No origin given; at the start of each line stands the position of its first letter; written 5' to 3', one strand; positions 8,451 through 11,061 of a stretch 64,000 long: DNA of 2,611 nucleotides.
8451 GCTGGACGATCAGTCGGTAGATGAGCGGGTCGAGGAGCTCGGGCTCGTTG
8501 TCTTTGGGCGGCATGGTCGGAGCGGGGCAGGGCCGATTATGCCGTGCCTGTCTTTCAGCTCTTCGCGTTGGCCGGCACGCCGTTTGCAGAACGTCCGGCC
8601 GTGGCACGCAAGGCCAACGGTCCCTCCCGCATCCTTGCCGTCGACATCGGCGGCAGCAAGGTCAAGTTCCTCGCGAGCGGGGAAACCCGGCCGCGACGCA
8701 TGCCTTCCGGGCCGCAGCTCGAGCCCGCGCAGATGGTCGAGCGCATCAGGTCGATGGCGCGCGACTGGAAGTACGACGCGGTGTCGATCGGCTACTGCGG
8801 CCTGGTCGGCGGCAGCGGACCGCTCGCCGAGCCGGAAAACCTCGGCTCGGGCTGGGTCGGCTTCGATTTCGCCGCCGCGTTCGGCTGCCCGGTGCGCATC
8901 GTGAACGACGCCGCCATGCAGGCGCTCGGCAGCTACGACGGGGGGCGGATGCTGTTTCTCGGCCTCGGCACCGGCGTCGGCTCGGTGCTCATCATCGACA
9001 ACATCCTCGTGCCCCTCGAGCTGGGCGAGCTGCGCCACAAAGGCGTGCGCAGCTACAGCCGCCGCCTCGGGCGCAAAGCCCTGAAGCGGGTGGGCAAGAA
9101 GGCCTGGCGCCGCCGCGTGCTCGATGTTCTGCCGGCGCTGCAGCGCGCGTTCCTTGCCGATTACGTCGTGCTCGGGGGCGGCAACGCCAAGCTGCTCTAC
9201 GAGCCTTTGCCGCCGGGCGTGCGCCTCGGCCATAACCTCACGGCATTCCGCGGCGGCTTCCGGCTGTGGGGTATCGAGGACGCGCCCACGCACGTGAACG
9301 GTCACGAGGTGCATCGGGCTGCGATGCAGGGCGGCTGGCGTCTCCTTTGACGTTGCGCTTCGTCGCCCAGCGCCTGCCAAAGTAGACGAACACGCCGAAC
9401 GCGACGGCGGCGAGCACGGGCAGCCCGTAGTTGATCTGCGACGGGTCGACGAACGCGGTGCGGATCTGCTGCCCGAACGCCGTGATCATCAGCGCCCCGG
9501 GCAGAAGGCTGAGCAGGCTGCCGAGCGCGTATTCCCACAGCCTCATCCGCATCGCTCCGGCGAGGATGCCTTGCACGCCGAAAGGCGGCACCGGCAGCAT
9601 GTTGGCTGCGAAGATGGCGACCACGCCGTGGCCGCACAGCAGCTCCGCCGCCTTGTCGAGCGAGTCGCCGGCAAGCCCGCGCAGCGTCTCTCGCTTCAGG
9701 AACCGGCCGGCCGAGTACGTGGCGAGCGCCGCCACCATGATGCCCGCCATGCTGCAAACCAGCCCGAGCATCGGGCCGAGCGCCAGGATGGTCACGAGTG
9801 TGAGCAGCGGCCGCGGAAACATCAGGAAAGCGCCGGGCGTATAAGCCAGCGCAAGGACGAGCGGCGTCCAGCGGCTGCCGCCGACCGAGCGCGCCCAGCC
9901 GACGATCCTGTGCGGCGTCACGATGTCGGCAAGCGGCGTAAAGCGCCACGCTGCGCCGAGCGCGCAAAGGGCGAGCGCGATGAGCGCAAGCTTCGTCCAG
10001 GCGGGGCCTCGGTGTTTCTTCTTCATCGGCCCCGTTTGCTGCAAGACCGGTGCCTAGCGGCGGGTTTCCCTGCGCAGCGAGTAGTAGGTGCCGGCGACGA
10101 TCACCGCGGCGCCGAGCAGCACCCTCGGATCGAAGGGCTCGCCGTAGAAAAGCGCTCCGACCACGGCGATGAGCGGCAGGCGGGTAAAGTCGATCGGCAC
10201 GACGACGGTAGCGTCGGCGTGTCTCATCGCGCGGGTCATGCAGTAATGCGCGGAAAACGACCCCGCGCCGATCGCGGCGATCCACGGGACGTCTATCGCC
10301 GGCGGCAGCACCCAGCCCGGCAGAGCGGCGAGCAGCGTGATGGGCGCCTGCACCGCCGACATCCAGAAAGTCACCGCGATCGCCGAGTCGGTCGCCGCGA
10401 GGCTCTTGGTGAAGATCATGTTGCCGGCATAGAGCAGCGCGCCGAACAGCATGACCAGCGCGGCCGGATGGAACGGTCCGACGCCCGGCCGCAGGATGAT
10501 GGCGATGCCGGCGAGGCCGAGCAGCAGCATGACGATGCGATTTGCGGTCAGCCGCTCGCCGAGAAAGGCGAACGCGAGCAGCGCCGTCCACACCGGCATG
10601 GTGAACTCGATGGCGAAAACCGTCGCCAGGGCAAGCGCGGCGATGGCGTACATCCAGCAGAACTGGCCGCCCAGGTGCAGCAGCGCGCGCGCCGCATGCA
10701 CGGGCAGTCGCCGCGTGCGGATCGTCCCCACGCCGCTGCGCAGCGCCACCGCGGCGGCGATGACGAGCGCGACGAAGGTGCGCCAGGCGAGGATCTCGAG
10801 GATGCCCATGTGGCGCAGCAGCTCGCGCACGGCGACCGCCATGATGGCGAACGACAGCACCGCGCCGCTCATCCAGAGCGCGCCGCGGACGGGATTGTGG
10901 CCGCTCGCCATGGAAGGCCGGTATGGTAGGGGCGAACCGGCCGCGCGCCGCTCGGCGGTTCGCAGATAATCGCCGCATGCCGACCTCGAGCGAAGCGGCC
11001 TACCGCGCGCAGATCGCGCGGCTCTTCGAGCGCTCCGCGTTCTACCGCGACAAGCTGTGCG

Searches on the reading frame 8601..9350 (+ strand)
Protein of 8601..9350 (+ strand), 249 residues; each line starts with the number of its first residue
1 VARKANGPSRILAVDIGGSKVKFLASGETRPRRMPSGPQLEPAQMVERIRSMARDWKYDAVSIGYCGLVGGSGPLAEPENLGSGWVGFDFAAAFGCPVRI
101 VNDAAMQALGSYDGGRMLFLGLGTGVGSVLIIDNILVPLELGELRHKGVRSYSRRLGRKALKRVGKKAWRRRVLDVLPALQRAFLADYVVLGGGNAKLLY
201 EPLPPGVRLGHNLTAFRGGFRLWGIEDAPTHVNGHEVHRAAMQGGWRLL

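Call 21: search_protein_families(library=pfam, proteins=[window:8601-9350:+], max_evalue=0.001)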
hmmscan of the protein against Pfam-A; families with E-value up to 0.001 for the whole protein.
window:8601-9350:+ (249 aa): 1 family
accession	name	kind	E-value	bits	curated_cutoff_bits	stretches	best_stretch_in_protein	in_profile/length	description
PF00480.26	ROK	-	1.6e-06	28.3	22.9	1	12-136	2-144/294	ROK family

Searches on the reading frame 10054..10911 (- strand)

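Call 21: search_protein_families(library=pfam, proteins=[window:10054-10911:-], max_evalue=0.001)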
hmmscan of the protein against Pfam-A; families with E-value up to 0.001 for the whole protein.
window:10054-10911:- (285 aa): 1 family
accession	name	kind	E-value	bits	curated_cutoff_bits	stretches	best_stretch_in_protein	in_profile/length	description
PF00892.27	EamA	-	9.1e-33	113.8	28.2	2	9-140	2-134/135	EamA-like transporter family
